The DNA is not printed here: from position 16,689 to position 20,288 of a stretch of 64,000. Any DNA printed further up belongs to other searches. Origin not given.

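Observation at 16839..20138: GGDEF–AAA_16–TPR protein: c-di-GMP synthase with a STAND ATPase instead of the usual REC/PAS/GAF sensor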

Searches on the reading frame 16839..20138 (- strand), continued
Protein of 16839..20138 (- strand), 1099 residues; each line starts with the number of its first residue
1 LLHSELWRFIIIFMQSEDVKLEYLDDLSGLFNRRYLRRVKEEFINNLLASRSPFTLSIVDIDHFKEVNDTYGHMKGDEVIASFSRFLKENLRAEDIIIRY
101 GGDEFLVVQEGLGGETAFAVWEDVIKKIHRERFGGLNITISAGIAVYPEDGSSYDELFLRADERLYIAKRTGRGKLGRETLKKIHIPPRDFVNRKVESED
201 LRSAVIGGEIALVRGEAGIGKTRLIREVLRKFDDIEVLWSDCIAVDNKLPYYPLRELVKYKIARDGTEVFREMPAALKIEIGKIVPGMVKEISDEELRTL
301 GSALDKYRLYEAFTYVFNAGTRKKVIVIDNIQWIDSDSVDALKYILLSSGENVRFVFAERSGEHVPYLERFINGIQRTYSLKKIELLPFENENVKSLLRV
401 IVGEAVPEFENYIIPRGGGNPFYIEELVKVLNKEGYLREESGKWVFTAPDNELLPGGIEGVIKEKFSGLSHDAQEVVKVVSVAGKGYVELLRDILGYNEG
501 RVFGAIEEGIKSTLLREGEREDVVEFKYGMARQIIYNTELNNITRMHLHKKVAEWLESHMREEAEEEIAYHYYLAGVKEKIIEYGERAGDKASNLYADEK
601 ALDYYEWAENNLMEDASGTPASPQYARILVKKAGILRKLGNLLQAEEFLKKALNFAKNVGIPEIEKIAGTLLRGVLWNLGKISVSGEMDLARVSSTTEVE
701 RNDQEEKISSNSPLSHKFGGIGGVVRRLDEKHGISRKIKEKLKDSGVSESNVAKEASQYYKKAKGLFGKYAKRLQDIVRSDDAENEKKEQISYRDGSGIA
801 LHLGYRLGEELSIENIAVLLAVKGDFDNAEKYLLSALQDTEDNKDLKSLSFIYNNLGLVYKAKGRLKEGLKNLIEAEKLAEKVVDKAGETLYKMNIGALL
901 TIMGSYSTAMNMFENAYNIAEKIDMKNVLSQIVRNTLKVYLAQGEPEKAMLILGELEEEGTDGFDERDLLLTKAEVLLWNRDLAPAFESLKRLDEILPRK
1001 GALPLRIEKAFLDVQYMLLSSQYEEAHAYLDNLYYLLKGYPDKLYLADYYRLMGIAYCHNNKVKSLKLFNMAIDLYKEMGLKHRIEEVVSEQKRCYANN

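Call 54: find_encoding_contigs(protein=P0011, flank=8000, max_places=1)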
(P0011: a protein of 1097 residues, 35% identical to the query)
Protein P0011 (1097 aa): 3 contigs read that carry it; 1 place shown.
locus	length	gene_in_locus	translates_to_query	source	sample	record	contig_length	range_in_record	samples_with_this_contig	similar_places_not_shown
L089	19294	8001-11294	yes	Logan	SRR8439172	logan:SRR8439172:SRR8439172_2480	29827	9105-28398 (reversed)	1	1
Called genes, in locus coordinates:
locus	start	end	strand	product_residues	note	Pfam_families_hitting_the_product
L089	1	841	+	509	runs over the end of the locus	PF14849:YidC_periplas (weak), PF02096:60KD_IMP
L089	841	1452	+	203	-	-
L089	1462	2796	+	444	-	PF10396:TrmE_N, PF00350:Dynamin_N (faint), PF12631:MnmE_helical, PF01926:MMR_HSR1, PF02421:FeoB_N (weak), PF04548:AIG1 (weak)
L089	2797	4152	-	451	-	PF01979:Amidohydro_1, PF12890:DHOase (weak), PF07969:Amidohydro_3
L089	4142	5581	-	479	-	PF08323:Glyco_transf_5, PF00534:Glycos_transf_1, PF13692:Glyco_trans_1_4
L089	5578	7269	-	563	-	PF03065:Glyco_hydro_57, PF09210:BE_C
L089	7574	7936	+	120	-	-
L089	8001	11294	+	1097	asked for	PF00990:GGDEF, PF13191:AAA_16, PF13401:AAA_22 (weak), PF17874:TPR_MalT (weak), PF13424:TPR_12, PF17874:TPR_MalT (weak), PF13424:TPR_12, PF17874:TPR_MalT, +8 more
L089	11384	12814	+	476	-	PF00474:SSF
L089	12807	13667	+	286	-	PF00582:Usp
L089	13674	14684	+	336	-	PF04055:Radical_SAM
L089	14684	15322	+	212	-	PF00730:HhH-GPD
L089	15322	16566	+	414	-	PF00999:Na_H_Exchanger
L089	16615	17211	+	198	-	PF02525:Flavodoxin_2, PF03358:FMN_red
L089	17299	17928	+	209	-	PF00300:His_Phos_1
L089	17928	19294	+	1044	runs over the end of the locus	PF00990:GGDEF, PF01637:ATPase_2, PF13191:AAA_16, PF13401:AAA_22 (weak), PF13432:TPR_16 (weak), PF13424:TPR_12, PF17874:TPR_MalT (weak), PF13424:TPR_12 (weak), +13 more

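Call 66: search_protein_families(library=pfam, proteins=[L004:7932-11960:+, L007:7074-12449:+, L068:7023-12344:+], max_evalue=0.0001)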
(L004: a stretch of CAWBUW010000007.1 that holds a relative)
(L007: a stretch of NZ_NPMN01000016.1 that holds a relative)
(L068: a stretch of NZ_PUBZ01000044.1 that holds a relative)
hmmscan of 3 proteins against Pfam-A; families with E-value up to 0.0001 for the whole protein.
L004:7932-11960:+ (1343 aa): 9 families
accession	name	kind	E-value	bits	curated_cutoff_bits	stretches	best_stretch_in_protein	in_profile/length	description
PF00990.26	GGDEF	-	8.7e-46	156.1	23.8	1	23-177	3-161/161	Diguanylate cyclase, GGDEF domain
PF13424.12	TPR_12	-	7.9e-18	64.9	30.1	2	1009-1063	19-75/77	Tetratricopeptide repeat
PF13401.12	AAA_22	-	2.8e-11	44.3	27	1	465-567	4-104/130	AAA domain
PF17874.7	TPR_MalT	-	6.2e-08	32.7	45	1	1040-1186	8-155/336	MalT-like TPR region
PF13191.12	AAA_16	-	4e-07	31.1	32.6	0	449-520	2-73/167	AAA ATPase domain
PF07719.23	TPR_2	-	7.1e-07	29.3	27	0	1034-1064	2-32/34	Tetratricopeptide repeat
PF05729.18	NACHT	-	1.4e-06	28.7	26.7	1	467-580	1-132/167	NACHT domain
PF00931.28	NB-ARC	-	2.1e-06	27.7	23.5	1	460-579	10-138/248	NB-ARC domain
PF01637.24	ATPase_2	-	2.8e-06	27.8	33.2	0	449-514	1-68/225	ATPase domain predominantly from Archaea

L007:7074-12449:+ (1792 aa): 8 families
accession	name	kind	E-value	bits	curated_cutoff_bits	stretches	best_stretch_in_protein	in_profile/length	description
PF00990.26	GGDEF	-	3.1e-47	160.8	23.8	1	1455-1610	1-161/161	Diguanylate cyclase, GGDEF domain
PF00069.31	Pkinase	-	2.1e-12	47.4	31.7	1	58-214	51-202/263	Protein kinase domain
PF13424.12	TPR_12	-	1.1e-11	45.1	30.1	1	850-922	3-76/77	Tetratricopeptide repeat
PF13191.12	AAA_16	-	1.9e-07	32.2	32.6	1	282-454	2-167/167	AAA ATPase domain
PF07719.23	TPR_2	-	2.1e-06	27.9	27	0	852-877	3-28/34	Tetratricopeptide repeat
PF07714.23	PK_Tyr_Ser-Thr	-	2.7e-06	27.3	23.1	1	38-199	34-194/258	Protein tyrosine and serine/threonine kinase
PF14938.12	SNAP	-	5.5e-05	23.2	25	0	864-991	88-216/282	Soluble NSF attachment protein, SNAP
PF13374.12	TPR_10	-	7.1e-05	23.1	27.5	0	934-957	5-28/42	Tetratricopeptide repeat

L068:7023-12344:+ (1774 aa): 9 families
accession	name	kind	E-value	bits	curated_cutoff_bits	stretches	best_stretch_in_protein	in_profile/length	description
PF00990.26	GGDEF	-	1.3e-46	158.7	23.8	1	1613-1770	1-161/161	Diguanylate cyclase, GGDEF domain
PF00069.31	Pkinase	-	4.5e-43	148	31.7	1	21-266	4-256/263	Protein kinase domain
PF01590.32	GAF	-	3.7e-29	102.4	22.4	2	1294-1428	1-132/133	GAF domain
PF13185.12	GAF_2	-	1.4e-24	87.3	28.6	2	1509-1601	52-136/136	GAF domain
PF07714.23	PK_Tyr_Ser-Thr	-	1.9e-22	80.3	23.1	1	20-263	3-250/258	Protein tyrosine and serine/threonine kinase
PF13492.12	GAF_3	-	9.5e-20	71.8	27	2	1294-1430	1-128/129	GAF domain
PF13191.12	AAA_16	-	9.8e-18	65.6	32.6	1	305-488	2-167/167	AAA ATPase domain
PF01636.29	APH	-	3.5e-08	34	23.2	1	23-132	4-109/239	Phosphotransferase enzyme family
PF13095.12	FTA2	-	8.1e-05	22.8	30.2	0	17-48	23-54/214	Kinetochore Sim4 complex subunit FTA2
